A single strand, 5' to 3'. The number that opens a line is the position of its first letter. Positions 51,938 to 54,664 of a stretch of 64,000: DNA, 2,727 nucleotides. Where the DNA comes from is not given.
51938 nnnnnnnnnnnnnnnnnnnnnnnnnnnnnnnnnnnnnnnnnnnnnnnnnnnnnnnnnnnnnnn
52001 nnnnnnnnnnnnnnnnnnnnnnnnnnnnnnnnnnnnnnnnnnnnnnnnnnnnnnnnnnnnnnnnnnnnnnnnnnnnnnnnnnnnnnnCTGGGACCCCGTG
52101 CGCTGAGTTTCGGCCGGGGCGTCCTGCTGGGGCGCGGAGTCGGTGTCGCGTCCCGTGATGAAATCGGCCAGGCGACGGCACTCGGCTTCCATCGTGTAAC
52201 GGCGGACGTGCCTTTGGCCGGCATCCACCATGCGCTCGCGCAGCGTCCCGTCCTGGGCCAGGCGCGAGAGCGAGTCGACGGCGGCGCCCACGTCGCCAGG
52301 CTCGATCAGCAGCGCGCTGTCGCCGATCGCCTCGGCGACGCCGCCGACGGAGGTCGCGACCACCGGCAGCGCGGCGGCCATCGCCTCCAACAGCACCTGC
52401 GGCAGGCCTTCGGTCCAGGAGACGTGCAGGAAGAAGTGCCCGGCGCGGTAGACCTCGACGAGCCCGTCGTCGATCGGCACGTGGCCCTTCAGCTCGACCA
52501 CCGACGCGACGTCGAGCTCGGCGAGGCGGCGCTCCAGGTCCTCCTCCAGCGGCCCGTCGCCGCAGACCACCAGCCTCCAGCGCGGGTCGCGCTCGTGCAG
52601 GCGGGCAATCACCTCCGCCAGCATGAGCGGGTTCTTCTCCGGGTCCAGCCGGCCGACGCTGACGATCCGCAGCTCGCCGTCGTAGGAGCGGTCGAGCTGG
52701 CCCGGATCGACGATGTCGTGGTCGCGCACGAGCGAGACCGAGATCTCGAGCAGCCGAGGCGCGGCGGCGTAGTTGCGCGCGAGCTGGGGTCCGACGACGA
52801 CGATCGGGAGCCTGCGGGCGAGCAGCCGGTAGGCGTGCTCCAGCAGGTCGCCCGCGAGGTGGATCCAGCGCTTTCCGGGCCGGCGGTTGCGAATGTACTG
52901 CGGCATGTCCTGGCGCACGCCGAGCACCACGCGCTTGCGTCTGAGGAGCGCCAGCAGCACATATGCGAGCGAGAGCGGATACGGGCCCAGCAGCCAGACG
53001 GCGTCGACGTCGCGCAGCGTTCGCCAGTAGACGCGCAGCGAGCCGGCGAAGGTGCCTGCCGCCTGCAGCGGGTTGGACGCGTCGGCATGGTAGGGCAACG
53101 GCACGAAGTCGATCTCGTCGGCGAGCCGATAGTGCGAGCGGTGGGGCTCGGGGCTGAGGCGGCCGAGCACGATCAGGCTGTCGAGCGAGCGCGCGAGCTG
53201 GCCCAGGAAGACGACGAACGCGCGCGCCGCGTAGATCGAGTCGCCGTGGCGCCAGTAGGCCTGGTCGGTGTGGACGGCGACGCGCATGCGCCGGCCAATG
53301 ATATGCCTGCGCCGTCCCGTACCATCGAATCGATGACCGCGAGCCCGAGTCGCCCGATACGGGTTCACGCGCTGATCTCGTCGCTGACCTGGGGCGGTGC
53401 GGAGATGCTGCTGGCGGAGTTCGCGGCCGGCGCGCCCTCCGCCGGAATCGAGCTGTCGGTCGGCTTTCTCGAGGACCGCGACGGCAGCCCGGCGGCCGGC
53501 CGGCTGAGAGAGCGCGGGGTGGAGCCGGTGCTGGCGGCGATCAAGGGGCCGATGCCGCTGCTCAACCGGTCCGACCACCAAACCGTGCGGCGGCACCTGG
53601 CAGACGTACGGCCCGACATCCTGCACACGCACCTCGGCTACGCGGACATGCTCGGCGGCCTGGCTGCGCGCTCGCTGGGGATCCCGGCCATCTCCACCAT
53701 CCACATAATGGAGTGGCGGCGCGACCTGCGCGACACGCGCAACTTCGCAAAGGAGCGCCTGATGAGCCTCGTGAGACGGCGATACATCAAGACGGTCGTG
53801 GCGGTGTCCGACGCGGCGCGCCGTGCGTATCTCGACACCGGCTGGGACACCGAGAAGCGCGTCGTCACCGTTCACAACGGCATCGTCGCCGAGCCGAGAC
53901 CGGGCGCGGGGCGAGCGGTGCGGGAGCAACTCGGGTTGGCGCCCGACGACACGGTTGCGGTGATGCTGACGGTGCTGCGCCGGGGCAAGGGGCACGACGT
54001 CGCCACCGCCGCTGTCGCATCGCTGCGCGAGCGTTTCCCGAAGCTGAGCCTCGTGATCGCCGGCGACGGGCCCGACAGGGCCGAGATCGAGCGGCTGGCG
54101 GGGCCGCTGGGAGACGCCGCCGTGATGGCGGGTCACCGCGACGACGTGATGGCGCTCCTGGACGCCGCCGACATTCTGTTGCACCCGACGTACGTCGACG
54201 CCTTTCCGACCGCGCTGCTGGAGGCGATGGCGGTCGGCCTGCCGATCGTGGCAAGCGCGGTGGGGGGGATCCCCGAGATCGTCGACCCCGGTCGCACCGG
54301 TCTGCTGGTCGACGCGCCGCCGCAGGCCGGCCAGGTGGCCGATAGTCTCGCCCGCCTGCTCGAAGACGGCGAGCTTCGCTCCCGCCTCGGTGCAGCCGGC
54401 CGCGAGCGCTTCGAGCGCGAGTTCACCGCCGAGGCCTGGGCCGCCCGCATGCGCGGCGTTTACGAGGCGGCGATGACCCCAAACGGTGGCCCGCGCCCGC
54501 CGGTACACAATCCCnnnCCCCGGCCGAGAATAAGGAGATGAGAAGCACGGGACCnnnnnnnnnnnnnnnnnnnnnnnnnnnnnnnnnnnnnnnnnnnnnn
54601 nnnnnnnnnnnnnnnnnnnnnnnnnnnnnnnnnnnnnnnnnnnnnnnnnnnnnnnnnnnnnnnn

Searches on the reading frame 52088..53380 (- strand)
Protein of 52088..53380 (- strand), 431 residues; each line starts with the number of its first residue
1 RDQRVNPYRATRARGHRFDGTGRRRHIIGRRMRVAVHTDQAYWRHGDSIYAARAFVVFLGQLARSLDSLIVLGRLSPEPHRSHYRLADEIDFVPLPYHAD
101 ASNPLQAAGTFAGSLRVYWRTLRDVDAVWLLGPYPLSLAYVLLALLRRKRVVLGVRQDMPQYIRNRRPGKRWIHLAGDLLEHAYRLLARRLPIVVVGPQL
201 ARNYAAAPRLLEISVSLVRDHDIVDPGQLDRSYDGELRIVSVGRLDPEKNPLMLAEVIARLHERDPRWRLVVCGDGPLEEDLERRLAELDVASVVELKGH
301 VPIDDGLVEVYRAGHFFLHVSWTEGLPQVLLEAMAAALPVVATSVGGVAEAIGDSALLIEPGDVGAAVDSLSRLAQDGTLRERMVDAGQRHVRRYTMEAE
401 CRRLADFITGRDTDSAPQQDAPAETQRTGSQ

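Call 19: search_protein_families(library=pfam, proteins=[window:52088-53380:-], max_evalue=0.001)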
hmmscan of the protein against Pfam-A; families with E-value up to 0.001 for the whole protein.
window:52088-53380:- (431 aa): 4 families
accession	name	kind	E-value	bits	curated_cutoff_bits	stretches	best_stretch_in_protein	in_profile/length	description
PF00534.26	Glycos_transf_1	-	7.6e-33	113.9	26.4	1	233-390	12-171/172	Glycosyl transferases group 1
PF13692.12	Glyco_trans_1_4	-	8.6e-32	110.8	27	1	238-377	3-142/142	Glycosyl transferases group 1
PF20706.3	GT4-conflict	-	3.7e-13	49.6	26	1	185-364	142-329/385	Family 4 Glycosyltransferase in conflict systems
PF13524.12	Glyco_trans_1_2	-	1.7e-06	28.5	25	1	258-399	6-137/144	Glycosyl transferase-like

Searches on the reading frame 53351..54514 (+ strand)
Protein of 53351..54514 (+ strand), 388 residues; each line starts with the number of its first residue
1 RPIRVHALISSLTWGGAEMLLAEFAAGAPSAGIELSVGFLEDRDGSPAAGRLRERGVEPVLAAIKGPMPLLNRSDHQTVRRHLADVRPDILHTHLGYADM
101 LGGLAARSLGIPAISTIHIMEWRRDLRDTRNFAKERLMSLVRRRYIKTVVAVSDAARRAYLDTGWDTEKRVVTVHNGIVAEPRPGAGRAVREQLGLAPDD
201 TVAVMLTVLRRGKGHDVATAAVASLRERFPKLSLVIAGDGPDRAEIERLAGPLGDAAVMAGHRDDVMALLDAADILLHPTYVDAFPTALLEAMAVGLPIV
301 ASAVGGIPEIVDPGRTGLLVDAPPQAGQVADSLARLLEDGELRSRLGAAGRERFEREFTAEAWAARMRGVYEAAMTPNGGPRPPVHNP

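Call 19: search_protein_families(library=pfam, proteins=[window:53351-54514:+], max_evalue=0.001)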
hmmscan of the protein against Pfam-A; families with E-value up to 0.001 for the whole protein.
window:53351-54514:+ (388 aa): 6 families
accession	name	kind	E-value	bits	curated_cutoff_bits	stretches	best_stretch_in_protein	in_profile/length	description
PF00534.26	Glycos_transf_1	-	2.1e-37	128.8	26.4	1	191-353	6-172/172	Glycosyl transferases group 1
PF13692.12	Glyco_trans_1_4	-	2e-30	106.4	27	1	208-339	9-142/142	Glycosyl transferases group 1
PF13439.12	Glyco_transf_4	-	4.5e-20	72.8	28.5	1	14-178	1-166/170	Glycosyltransferase Family 4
PF13579.12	Glyco_trans_4_4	-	2.4e-14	54.4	29.7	1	15-177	1-158/158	Glycosyl transferase 4-like domain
PF13524.12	Glyco_trans_1_2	-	3.2e-12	47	25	1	223-367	7-142/144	Glycosyl transferase-like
PF20706.3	GT4-conflict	-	6.4e-06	25.8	26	1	210-312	209-321/385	Family 4 Glycosyltransferase in conflict systems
